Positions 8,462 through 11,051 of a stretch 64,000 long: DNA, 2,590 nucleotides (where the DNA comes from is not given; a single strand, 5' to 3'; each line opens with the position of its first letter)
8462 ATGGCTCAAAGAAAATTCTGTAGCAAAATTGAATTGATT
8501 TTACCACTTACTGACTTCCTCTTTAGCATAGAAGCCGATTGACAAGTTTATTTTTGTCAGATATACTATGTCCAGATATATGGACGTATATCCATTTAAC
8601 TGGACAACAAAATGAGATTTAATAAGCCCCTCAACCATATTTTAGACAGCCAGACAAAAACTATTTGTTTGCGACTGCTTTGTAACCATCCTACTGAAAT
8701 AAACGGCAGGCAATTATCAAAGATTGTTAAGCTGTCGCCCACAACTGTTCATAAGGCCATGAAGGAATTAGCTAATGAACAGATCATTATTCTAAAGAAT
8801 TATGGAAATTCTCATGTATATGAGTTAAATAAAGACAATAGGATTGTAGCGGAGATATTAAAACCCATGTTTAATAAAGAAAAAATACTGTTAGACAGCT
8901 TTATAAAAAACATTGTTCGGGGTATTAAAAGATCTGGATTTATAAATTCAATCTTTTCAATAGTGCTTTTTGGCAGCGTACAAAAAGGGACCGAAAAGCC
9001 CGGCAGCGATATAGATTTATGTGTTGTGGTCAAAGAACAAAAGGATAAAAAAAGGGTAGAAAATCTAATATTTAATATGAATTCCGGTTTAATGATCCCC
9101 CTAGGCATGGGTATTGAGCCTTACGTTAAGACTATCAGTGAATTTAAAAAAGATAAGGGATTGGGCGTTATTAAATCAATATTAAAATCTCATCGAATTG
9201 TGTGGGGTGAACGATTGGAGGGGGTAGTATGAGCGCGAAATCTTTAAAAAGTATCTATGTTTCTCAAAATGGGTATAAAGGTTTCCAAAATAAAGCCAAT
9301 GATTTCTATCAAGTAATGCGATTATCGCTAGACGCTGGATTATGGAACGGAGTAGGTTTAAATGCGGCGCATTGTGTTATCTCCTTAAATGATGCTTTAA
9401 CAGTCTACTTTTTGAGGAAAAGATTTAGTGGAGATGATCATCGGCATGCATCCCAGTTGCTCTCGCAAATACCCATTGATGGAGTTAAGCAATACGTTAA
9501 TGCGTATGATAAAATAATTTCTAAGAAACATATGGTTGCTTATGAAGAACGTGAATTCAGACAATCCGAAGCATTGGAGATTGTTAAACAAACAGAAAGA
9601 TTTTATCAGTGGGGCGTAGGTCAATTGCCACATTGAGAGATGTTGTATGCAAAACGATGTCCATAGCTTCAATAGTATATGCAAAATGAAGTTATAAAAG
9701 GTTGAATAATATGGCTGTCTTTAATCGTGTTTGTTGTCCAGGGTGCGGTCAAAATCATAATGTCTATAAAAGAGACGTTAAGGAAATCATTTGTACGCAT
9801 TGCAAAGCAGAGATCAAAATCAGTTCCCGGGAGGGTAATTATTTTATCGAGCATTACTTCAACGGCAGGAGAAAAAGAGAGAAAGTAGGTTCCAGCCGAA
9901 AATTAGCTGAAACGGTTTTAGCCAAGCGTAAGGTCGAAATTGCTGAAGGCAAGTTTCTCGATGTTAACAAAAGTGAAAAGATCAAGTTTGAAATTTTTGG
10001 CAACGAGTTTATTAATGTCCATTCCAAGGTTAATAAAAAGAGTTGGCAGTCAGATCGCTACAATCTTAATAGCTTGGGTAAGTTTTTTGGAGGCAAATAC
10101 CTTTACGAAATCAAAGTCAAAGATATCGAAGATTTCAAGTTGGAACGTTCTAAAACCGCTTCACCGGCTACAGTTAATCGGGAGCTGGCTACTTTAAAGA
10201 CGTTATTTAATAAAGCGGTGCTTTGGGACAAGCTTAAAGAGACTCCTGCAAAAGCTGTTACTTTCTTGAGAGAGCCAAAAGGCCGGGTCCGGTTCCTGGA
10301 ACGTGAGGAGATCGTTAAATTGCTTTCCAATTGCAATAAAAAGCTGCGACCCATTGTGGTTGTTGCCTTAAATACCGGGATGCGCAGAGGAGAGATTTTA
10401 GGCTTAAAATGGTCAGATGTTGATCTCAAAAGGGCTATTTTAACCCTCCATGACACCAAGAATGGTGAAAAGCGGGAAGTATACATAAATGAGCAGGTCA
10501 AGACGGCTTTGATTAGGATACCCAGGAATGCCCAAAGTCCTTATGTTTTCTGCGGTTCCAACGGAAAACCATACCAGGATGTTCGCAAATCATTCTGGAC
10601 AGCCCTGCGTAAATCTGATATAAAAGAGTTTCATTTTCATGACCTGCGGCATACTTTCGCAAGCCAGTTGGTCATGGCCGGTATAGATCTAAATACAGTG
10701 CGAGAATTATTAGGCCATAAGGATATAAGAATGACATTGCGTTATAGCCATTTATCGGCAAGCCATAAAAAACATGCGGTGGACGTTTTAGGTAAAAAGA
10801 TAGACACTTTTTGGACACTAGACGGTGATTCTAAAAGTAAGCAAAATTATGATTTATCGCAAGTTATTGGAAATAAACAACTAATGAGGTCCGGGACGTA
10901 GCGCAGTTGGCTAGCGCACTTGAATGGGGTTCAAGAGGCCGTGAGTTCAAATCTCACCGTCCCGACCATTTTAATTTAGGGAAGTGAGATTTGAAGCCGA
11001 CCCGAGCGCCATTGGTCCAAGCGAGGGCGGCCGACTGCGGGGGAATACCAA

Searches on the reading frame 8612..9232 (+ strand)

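Call 7: search_protein_families(library=pfam, max_evalue=0.01, proteins=[window:8612-9232:+])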
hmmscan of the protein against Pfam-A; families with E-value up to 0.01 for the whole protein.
window:8612-9232:+ (206 aa): 6 families
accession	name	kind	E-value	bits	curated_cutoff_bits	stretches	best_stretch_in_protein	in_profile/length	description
PF01909.29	NTP_transf_2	-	1.2e-10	42.1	21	1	112-193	12-89/93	Nucleotidyltransferase domain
PF18765.7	Polbeta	-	1e-08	35.6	26.9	1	114-155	13-54/93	Polymerase beta, Nucleotidyltransferase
PF13412.12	HTH_24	-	1.1e-05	25.3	21.9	1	20-59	9-47/48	Winged helix-turn-helix DNA-binding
PF22600.2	MTPAP-like_central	-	7.4e-05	23.3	27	1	116-150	41-75/139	Poly(A) RNA polymerase, mitochondrial-like, central palm domain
PF07106.19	TBPIP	-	7.9e-05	22.9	22.8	1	35-71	26-60/62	TBPIP/Hop2 winged helix domain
PF08279.18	HTH_11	-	0.00035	20.8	25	1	20-60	6-46/55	HTH domain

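Call 52: search_protein_families(library=ncbifam, max_evalue=0.001, proteins=[window:8612-9232:+])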
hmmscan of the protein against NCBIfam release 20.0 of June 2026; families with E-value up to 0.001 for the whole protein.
window:8612-9232:+ (206 aa): 5 families
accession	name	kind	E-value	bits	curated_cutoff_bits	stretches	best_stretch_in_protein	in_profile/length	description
NF047752.1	MntA_antitoxin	equivalog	1.9e-07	30.9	60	1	114-146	7-39/106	type VII toxin-antitoxin system MntA family adenylyltransferase antitoxin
NF012212.1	ANT_9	subfamily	1.6e-05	24.3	340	1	106-154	13-61/249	aminoglycoside nucleotidyltransferase ANT(9)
NF010309.0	PRK13746.1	subfamily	5.2e-05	22.7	193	1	111-155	25-69/263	aminoglycoside adenylyltransferase family protein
NF033788.1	HTH_metalloreg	subfamily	0.00036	20.3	55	1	10-75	7-71/77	metalloregulator ArsR/SmtB family transcription factor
NF012157.0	ANT_3pp_I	equivalog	0.00086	18.7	375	0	112-154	20-62/256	AadA family aminoglycoside 3''-O-nucleotidyltransferase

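Call 67: search_protein_families(library=padloc, max_evalue=0.01, proteins=[window:8612-9232:+])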
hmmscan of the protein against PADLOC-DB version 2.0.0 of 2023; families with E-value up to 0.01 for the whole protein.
window:8612-9232:+ (206 aa): 15 families
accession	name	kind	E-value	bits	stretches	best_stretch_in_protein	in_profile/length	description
PDLC04368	PDC-M05A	-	7.7e-17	59.8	1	5-181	4-169/201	-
PDLC04903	PDC-S09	-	3.4e-09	35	1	110-182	22-94/108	-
PDLC04904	PDC-S09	-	1.5e-07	29.6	1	112-157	23-68/104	-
PDLC04372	PDC-M05A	-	2.9e-07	28.9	1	42-181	11-138/167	-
PDLC04906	PDC-S09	-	9.7e-07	27.1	1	114-153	24-64/98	-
PDLC04902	PDC-S09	-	1.6e-06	26.3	1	114-152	21-60/97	-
PDLC04907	PDC-S09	-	1.6e-05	23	1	114-152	27-65/114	-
PDLC01720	Csa3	-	0.00018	20.1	1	11-84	22-100/118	Csa3_1_CAS-I-II-III-IV-V-VI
PDLC01438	Csa3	-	0.00023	19.3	1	11-95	145-222/305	"CAS-I,CAS-II,CAS-III,CAS-IV,CAS-V,CAS-VI; associated_signaling"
PDLC01848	CARF3--CARF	-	0.00072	17.3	1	18-82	138-195/197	-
PDLC04369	PDC-M05A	-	0.0017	16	1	14-142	13-131/201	-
PDLC04905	PDC-S09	-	0.0036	15.6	1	114-160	21-66/101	-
PDLC01879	CARF3--CARF_TM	-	0.0036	15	0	13-82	155-219/222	-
PDLC04370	PDC-M05A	-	0.0062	14.4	1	6-158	6-153/194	-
PDLC03138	Specificity_I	-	0.0097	12.9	0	117-152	25-60/485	Type I specificity subunit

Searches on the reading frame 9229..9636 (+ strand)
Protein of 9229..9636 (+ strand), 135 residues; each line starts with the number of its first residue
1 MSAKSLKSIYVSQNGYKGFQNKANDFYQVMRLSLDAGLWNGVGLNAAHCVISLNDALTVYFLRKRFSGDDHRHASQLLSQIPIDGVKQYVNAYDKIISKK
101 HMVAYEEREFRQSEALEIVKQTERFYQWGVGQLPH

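Call 7: search_protein_families(library=pfam, max_evalue=0.01, proteins=[window:9229-9636:+])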
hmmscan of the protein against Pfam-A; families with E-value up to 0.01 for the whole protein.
window:9229-9636:+ (135 aa): 1 family
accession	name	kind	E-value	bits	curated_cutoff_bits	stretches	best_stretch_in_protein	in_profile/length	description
PF05168.19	HEPN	-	0.0021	18.6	22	1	21-130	6-114/117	HEPN domain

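Call 52: search_protein_families(library=ncbifam, max_evalue=0.001, proteins=[window:9229-9636:+])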
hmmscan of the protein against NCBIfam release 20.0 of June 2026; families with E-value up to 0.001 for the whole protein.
window:9229-9636:+ (135 aa): 0 families

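Call 67: search_protein_families(library=padloc, max_evalue=0.01, proteins=[window:9229-9636:+])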
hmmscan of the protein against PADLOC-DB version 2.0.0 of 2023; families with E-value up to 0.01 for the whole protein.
window:9229-9636:+ (135 aa): 0 families

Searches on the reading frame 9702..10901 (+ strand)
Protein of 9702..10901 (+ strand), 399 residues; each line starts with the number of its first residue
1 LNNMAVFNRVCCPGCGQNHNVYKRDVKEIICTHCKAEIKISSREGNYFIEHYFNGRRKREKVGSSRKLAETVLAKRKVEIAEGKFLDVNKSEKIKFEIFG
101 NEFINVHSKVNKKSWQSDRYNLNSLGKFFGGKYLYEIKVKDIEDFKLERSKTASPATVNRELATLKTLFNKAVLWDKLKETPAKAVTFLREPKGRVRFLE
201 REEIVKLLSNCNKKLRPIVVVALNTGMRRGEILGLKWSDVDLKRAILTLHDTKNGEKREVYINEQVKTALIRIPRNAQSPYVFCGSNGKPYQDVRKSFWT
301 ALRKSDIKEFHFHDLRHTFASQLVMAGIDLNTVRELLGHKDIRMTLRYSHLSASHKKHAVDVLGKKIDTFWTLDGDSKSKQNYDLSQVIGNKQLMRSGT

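Call 7: search_protein_families(library=pfam, max_evalue=0.01, proteins=[window:9702-10901:+])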
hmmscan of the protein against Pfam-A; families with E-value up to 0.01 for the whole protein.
window:9702-10901:+ (399 aa): 5 families
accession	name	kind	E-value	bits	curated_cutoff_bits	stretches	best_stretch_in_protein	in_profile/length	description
PF00589.27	Phage_integrase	-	3.3e-36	125.1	27.1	1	198-354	2-171/172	Phage integrase family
PF24624.1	Int_N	-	0.00032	21.8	27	1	112-186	20-96/100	Phage integrase, N-terminal domain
PF13495.12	Phage_int_SAM_4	-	0.0004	21.2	27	1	108-172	12-78/85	Phage integrase, N-terminal SAM-like domain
PF13102.12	Phage_int_SAM_5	-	0.0021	18.8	22.3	1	102-183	9-93/98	Phage integrase SAM-like domain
PF02899.23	Phage_int_SAM_1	-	0.0076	16.9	22.3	0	113-172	17-79/83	Phage integrase, N-terminal SAM-like domain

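Call 12: find_encoding_contigs(protein=window:9702-10901:+, flank=10000, max_places=10)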
Protein window:9702-10901:+ (399 aa): no gene with exactly this product is on record in the collection.

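Call 52: search_protein_families(library=ncbifam, max_evalue=0.001, proteins=[window:9702-10901:+])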
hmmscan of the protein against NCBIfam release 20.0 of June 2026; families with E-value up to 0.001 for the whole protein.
window:9702-10901:+ (399 aa): 12 families
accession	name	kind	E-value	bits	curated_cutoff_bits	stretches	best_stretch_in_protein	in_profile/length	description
NF040815.2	recomb_XerA_Arch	equivalog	1.3e-34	119.9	220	1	112-358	14-261/263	site-specific tyrosine recombinase/integron integrase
TIGR02224.1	recomb_XerC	equivalog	2.2e-31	109.3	335.15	1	106-358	9-284/295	tyrosine recombinase XerC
TIGR02225.1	recomb_XerD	equivalog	3.9e-25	88.8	329.6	1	103-355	6-278/290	site-specific tyrosine recombinase XerD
NF001399.0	PRK00283.1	subfamily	3.3e-22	79.1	279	1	103-358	15-290/300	tyrosine recombinase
TIGR02249.1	integrase_gron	subfamily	1.3e-21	77.3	265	2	298-357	246-306/315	integron integrase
NF002331.0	PRK01287.1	subfamily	5.4e-15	55.2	371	1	153-357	95-318/365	site-specific tyrosine recombinase XerC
NF003462.0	PRK05084.1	equivalog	1.8e-14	53.3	267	1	311-365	304-358/360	tyrosine recombinase XerS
NF011946.0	PRK15417.1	equivalog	1.2e-11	44.4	435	1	294-353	257-317/337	integron integrase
NF007370.0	PRK09870.1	subfamily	3.5e-11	43.1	221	1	197-352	11-180/200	tyrosine-type DNA invertase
NF007371.0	PRK09871.1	subfamily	1.5e-08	34.4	222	1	307-353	130-176/198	tyrosine-type DNA invertase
NF002685.0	PRK02436.1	equivalog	1.2e-06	28.5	178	1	110-342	14-237/245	site-specific tyrosine recombinase XerD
NF047926.1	integrase_GmtZ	equivalog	0.00023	19.3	600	1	286-365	409-484/784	gamma-mobile-trio integrase GmtZ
